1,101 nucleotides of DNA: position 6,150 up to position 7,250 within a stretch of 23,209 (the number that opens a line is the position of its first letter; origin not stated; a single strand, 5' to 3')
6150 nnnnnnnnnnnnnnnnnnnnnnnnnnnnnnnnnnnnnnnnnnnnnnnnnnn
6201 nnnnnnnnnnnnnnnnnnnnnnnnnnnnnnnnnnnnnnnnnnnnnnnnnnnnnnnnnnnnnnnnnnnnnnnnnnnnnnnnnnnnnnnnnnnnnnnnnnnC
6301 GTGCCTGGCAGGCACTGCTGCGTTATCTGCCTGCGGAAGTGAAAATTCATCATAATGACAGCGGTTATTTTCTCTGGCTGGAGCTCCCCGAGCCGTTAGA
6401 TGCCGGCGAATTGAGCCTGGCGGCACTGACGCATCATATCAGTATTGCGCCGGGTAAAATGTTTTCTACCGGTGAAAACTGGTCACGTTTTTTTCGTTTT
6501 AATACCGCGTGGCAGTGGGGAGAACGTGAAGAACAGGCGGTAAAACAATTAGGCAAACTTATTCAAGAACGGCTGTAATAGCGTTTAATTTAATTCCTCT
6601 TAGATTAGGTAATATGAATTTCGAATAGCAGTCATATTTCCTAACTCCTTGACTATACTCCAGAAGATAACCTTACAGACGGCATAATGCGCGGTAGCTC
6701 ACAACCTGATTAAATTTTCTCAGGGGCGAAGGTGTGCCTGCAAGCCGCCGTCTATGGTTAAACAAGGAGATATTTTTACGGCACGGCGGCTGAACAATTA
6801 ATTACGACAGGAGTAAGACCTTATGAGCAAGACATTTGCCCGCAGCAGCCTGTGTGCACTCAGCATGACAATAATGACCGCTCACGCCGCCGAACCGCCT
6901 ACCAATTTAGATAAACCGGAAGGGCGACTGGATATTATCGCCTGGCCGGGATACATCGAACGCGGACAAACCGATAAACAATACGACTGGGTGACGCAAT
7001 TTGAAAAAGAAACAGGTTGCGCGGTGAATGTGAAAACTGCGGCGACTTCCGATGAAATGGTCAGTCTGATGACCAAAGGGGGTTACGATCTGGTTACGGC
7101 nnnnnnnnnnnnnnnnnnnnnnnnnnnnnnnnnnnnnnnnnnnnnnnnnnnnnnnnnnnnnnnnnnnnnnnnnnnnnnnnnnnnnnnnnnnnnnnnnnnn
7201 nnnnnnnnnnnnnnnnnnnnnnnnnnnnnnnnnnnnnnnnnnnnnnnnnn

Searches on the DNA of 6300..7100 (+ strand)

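Call 4: search_rna_families(source=window, start=6300, end=7100, threshold=evalue, max_evalue=10)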
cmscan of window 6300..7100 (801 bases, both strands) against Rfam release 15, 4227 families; matches with E-value up to 10: 1.
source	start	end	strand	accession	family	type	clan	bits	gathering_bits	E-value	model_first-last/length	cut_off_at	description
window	6359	6395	-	RF01100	PK-BYV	Cis-reg;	-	14.4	50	4.2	1-40/40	no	3'-terminal pseudoknot in BYV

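Call 9: search_dna_similar(query=window:6579-6822:+, collection=ecoli_genomes, mode=near, rows=spread, max_rows=30)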
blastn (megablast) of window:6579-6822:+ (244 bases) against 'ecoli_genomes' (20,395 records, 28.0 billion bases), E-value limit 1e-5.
Records with a match: 5412; places in all: 5416; records where one place covers at least 80% of the query: 5408.
Genomes with a match: 5412 of 5426; with a place that covers at least 80% of the query: 5408. Places per genome that has any: lowest 1, median 1, highest 2. On chromosomes: 5411 places; on plasmids: 5.
Best place of each record, by identity: >=99% 2005; 95-99% 3286; 90-95% 121.
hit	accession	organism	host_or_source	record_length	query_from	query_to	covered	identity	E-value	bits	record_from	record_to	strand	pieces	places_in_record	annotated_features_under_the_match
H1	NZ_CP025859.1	Escherichia coli strain 504239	Homo sapiens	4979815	1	244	100%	99.6%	3e-122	446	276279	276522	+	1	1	none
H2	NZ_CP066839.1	Escherichia coli strain Ec-RL2-1X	Gallus gallus domesticus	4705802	1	244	100%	99.6%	3e-122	446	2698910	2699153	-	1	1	none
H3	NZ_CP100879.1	Escherichia coli strain ET915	sediment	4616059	1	244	100%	99.6%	3e-122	446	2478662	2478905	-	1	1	none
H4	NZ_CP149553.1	Escherichia coli strain 1604D011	Sus scrofa domesticus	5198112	1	244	100%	99.6%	3e-122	446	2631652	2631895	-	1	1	none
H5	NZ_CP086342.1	Escherichia coli strain ESY001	Homo sapiens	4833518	1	244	100%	99.2%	1e-120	440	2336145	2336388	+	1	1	none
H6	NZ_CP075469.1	Escherichia coli strain NT1W22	pig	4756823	1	244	100%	99.2%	1e-120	440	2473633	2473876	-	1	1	none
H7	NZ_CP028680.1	Escherichia coli strain 113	cattle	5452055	1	244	100%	99.2%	1e-120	440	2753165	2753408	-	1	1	none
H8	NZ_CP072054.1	Escherichia coli strain K1508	not applicable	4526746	1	244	100%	99.2%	1e-120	440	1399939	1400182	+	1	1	none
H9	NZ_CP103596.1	Escherichia coli strain 4848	Homo sapiens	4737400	1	244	100%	99.2%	1e-120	440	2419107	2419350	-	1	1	none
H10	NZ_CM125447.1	Escherichia coli strain T177A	pig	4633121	1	244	100%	99.2%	1e-120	440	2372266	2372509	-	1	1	none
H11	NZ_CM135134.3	Escherichia coli strain F41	-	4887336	1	244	100%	99.2%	1e-120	440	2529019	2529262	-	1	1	none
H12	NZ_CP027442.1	Escherichia coli strain 2013C-3252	Homo sapiens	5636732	1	244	100%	98.8%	6e-119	435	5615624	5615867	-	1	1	none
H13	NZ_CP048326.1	Escherichia coli strain 61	environment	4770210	1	244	100%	98.8%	6e-119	435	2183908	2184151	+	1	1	none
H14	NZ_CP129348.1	Escherichia coli strain STEC435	Homo sapiens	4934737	1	244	100%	98.8%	6e-119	435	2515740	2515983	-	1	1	none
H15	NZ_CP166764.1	Escherichia coli strain CRE444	Homo sapiens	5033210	1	244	100%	98.8%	6e-119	435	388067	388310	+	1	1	none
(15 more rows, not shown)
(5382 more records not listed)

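Call 31: search_dna_similar(query=window:6730-6805:+, collection=ecoli_genomes, mode=near, rows=spread, max_rows=40)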
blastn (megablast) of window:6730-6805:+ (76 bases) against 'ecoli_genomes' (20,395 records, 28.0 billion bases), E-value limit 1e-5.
Records with a match: 5411; places in all: 5411; records where one place covers at least 80% of the query: 5411.
Genomes with a match: 5411 of 5426; with a place that covers at least 80% of the query: 5411. Places per genome that has any: lowest 1, median 1, highest 1. On chromosomes: 5406 places; on plasmids: 5.
Best place of each record, by identity: >=99% 4594; 95-99% 817.
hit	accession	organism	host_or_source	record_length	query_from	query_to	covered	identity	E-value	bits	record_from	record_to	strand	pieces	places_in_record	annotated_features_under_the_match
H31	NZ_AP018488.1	Escherichia coli O157:H7 strain PV15-279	Homo sapiens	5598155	1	76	100%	100.0%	3e-31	141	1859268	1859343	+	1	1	none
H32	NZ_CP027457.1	Escherichia coli strain 88-3493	missing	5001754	1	76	100%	100.0%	3e-31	141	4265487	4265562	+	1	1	none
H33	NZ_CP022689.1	Escherichia coli strain CDC#03-98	missing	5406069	1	76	100%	100.0%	3e-31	141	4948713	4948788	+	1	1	none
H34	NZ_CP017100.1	Escherichia coli strain K-12 NEB 5-alpha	not applicable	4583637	1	76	100%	100.0%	3e-31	141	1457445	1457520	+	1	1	none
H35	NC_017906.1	Escherichia coli Xuzhou21 strain Xuzhou21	-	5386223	1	76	100%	100.0%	3e-31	141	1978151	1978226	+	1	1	none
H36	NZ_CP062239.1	Escherichia coli strain AML001_ev03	not applicable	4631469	1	76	100%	100.0%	3e-31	141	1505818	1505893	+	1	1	none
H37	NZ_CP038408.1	Escherichia coli O157:H7 strain 86-24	Homo sapiens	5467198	1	76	100%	100.0%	3e-31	141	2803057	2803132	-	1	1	none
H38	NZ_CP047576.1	Escherichia coli strain 94EC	Homo sapiens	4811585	1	76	100%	100.0%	3e-31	141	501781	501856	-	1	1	none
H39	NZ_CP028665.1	Escherichia coli strain 118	cattle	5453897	1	76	100%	100.0%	3e-31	141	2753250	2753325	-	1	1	none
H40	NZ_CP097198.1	Escherichia coli strain 2-1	pig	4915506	1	76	100%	100.0%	3e-31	141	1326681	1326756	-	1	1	none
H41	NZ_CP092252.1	Escherichia coli strain ISHS7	Felix catus domesticus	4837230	1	76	100%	100.0%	3e-31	141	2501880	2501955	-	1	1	none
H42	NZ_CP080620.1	Escherichia coli strain TOP10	-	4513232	1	76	100%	100.0%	3e-31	141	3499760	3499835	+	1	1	none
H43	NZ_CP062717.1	Escherichia coli O157:H7 strain Z1825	Bovine Faeces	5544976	1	76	100%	100.0%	3e-31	141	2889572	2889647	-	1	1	none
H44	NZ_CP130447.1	Escherichia coli strain 11899A_LBHALD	Homo sapiens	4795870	1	76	100%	100.0%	3e-31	141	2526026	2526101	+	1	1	none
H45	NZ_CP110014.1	Escherichia coli strain HE_100-10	laboratory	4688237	1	76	100%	100.0%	3e-31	141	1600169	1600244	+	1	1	none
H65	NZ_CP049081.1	Escherichia coli strain p10A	Homo sapiens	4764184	1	76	100%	98.7%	2e-29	135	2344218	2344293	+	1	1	none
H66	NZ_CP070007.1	Escherichia coli strain FDAARGOS_1288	Homo sapiens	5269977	1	76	100%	98.7%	2e-29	135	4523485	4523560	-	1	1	none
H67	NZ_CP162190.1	Escherichia coli strain STK77-E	Acacia, import product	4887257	1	76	100%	98.7%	2e-29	135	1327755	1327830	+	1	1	none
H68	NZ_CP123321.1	Escherichia coli strain AREA_504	Homo sapiens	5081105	1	76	100%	98.7%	2e-29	135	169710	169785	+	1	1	none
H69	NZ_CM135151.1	Escherichia coli strain 51489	Homo sapiens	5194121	1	76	100%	98.7%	2e-29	135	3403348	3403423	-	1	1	none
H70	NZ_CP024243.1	Escherichia coli O128:H27 strain 90-9281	missing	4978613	15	76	82%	100.0%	2e-23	115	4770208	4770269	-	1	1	none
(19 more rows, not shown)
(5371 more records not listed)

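Call 32: get_annotated_region(hit=H65, flank=200)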
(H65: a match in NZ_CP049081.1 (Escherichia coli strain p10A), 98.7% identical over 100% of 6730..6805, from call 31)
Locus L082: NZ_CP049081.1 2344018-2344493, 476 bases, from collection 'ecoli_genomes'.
description: Escherichia coli strain p10A chromosome, complete genome
organism: Escherichia coli strain p10A (NCBI taxid 562)
replicon: chromosome; assembly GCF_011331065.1
host: Homo sapiens; source: blood; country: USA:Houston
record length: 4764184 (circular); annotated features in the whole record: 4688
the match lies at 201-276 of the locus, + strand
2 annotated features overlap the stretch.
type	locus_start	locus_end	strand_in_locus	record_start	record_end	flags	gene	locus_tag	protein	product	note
CDS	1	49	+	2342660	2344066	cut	ydcR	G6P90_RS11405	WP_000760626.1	PLP-dependent aminotransferase family protein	-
CDS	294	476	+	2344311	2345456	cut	ydcS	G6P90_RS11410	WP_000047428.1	putative ABC transporter substrate-binding protein YdcS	-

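Call 33: get_annotated_region(hit=H66, flank=200)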
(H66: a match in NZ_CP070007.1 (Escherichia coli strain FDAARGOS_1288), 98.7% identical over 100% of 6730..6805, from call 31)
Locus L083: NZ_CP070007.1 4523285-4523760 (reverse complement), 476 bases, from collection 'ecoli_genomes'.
description: Escherichia coli strain FDAARGOS_1288 chromosome, complete genome
organism: Escherichia coli strain FDAARGOS_1288 (NCBI taxid 562)
replicon: chromosome; assembly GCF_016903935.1
host: Homo sapiens; source: missing; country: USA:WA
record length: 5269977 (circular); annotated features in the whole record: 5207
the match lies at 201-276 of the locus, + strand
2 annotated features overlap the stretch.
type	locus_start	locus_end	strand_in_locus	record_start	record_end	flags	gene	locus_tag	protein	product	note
CDS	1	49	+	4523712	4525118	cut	ydcR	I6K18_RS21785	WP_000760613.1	PLP-dependent aminotransferase family protein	-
CDS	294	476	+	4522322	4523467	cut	ydcS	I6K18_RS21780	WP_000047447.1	putative ABC transporter substrate-binding protein YdcS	-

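Call 34: get_annotated_region(hit=H67, flank=200)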
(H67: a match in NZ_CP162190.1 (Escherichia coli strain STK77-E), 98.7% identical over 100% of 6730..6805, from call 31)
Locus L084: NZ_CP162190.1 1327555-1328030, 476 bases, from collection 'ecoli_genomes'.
description: Escherichia coli strain STK77-E chromosome
organism: Escherichia coli strain STK77-E (NCBI taxid 562)
replicon: chromosome; assembly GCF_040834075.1
host: -; source: Acacia, import product; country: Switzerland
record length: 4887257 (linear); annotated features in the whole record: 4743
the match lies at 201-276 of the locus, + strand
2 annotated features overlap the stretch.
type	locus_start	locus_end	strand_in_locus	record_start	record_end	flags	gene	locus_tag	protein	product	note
CDS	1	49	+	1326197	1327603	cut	ydcR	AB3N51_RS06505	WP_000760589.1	PLP-dependent aminotransferase family protein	-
CDS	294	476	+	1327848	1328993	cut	ydcS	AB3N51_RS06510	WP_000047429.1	putative ABC transporter substrate-binding protein YdcS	-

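Call 35: get_annotated_region(hit=H68, flank=200)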
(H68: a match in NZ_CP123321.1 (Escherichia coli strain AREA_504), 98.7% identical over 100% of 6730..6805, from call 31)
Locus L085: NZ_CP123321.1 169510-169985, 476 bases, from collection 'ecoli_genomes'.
description: Escherichia coli strain AREA_504 chromosome, complete genome
organism: Escherichia coli strain AREA_504 (NCBI taxid 562)
replicon: chromosome; assembly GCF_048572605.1
host: Homo sapiens; source: stool; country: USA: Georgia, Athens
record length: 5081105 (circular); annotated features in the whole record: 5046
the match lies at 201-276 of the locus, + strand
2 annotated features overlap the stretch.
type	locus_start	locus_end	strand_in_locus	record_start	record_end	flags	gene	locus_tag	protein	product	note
CDS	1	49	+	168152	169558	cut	ydcR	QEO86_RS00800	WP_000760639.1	PLP-dependent aminotransferase family protein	-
CDS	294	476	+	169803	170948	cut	ydcS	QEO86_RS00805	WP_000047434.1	putative ABC transporter substrate-binding protein YdcS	-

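Call 36: get_annotated_region(hit=H69, flank=200)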
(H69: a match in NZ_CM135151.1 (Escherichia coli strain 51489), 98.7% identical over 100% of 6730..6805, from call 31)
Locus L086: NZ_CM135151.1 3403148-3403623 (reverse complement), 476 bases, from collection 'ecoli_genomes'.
description: Escherichia coli strain 51489 chromosome, whole genome shotgun sequence
organism: Escherichia coli strain 51489 (NCBI taxid 562)
replicon: chromosome; assembly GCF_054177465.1
host: Homo sapiens; source: urine; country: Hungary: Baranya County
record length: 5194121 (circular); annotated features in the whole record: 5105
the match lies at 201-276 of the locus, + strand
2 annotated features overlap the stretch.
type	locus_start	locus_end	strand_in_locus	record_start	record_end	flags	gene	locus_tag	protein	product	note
CDS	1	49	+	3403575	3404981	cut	ydcR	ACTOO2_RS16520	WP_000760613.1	aminotransferase-like domain-containing protein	-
CDS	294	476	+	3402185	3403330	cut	ydcS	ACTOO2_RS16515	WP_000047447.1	putative ABC transporter substrate-binding protein YdcS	-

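Call 37: get_annotated_region(hit=H70, flank=200)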
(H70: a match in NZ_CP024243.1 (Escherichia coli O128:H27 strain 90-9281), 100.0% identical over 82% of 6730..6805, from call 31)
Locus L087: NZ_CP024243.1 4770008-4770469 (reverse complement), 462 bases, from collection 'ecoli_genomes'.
description: Escherichia coli O128:H27 strain 90-9281 chromosome, complete genome
organism: Escherichia coli O128:H27 strain 90-9281 (NCBI taxid 2048776)
replicon: chromosome; assembly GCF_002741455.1
host: missing; source: missing; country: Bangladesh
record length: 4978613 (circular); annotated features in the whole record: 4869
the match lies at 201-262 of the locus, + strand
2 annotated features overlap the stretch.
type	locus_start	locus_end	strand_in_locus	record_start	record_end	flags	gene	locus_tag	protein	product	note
CDS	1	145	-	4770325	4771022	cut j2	-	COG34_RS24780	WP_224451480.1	IS1-like element IS1A family transposase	programmed frameshift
CDS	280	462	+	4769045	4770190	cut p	ydcS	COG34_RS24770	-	putative ABC transporter substrate-binding protein YdcS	internal stop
